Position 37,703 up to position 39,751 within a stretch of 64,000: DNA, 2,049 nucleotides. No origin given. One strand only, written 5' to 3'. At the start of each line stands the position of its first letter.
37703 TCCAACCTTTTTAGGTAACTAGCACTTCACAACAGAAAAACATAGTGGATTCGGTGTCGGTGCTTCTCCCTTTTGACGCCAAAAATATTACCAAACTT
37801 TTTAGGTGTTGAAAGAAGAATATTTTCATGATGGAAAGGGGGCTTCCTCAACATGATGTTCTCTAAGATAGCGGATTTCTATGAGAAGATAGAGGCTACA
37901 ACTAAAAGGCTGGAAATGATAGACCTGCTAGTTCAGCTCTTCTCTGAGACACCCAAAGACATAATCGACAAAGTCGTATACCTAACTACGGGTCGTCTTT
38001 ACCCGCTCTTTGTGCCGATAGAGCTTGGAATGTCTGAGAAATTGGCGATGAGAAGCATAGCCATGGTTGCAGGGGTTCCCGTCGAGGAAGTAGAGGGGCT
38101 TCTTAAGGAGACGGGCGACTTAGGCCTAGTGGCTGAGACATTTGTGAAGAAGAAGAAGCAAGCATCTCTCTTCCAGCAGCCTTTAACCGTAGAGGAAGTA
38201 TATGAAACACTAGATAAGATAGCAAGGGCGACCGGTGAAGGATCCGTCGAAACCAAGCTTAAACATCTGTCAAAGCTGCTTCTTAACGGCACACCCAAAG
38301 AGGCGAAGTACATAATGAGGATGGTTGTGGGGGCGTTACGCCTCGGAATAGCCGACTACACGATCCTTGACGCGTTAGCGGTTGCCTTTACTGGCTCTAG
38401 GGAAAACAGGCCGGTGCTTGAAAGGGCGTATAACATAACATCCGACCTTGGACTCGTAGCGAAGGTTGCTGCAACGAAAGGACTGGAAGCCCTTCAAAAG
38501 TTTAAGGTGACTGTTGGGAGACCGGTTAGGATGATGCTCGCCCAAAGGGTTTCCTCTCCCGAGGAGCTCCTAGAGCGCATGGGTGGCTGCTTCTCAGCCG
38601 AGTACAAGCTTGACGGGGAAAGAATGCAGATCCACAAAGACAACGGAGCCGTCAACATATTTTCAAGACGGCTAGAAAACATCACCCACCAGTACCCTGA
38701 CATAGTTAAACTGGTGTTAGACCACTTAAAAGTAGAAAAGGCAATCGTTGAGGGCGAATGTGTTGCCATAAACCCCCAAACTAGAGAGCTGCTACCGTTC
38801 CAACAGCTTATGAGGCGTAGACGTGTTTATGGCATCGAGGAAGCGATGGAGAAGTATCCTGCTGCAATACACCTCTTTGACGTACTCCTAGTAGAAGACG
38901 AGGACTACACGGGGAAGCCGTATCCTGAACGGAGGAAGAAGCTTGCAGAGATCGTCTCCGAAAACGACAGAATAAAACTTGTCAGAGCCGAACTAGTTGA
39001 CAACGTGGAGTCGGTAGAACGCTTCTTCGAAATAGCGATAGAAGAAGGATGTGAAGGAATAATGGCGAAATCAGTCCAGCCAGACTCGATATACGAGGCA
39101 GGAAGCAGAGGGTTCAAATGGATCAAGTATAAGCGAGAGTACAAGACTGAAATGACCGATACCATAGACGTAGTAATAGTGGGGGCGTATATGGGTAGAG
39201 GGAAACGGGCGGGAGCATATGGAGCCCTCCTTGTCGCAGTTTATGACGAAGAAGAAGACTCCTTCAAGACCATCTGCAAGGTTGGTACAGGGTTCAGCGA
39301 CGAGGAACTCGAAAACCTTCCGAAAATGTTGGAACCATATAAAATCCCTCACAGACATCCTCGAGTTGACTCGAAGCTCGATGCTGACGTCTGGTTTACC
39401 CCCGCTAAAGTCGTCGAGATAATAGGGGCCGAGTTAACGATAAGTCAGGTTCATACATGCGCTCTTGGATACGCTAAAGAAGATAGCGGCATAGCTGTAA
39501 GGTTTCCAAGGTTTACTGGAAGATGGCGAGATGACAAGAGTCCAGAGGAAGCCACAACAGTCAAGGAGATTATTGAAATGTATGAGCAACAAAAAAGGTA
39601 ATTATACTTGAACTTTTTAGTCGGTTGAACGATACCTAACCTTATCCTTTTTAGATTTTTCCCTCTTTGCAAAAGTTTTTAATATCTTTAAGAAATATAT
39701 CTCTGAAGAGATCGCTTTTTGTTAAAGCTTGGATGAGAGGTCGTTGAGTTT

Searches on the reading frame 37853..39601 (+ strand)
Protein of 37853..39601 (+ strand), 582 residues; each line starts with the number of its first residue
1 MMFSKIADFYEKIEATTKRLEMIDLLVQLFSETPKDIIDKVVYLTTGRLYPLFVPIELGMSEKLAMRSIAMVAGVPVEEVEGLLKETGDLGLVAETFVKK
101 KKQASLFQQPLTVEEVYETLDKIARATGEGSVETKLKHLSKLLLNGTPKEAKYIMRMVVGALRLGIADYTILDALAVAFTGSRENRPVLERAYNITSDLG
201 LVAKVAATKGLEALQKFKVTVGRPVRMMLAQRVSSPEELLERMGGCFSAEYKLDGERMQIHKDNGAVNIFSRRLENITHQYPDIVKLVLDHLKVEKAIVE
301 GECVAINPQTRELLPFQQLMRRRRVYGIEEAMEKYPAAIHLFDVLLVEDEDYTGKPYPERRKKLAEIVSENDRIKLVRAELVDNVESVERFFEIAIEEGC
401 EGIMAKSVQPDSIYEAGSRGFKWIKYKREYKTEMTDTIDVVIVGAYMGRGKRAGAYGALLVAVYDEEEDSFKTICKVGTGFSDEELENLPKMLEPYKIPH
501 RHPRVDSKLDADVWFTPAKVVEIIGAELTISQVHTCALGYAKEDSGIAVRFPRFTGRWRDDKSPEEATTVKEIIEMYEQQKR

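Call 10: search_protein_families(library=pfam, proteins=[window:37853-39601:+])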
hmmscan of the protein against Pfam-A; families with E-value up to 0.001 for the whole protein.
window:37853-39601:+ (582 aa): 4 families
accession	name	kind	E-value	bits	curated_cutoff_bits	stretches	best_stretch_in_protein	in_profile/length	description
PF01068.26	DNA_ligase_A_M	-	1.3e-61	208.3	26.2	1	228-427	2-204/204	ATP dependent DNA ligase domain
PF04675.19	DNA_ligase_A_N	-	2.3e-46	158.6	24.6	1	2-176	1-174/174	DNA ligase N terminus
PF04679.21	DNA_ligase_A_C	-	1.1e-21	77.4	27.5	1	452-562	1-94/94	ATP dependent DNA ligase C terminal region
PF09414.15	RNA_ligase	-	5.1e-07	30.4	27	1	249-425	5-169/171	RNA ligase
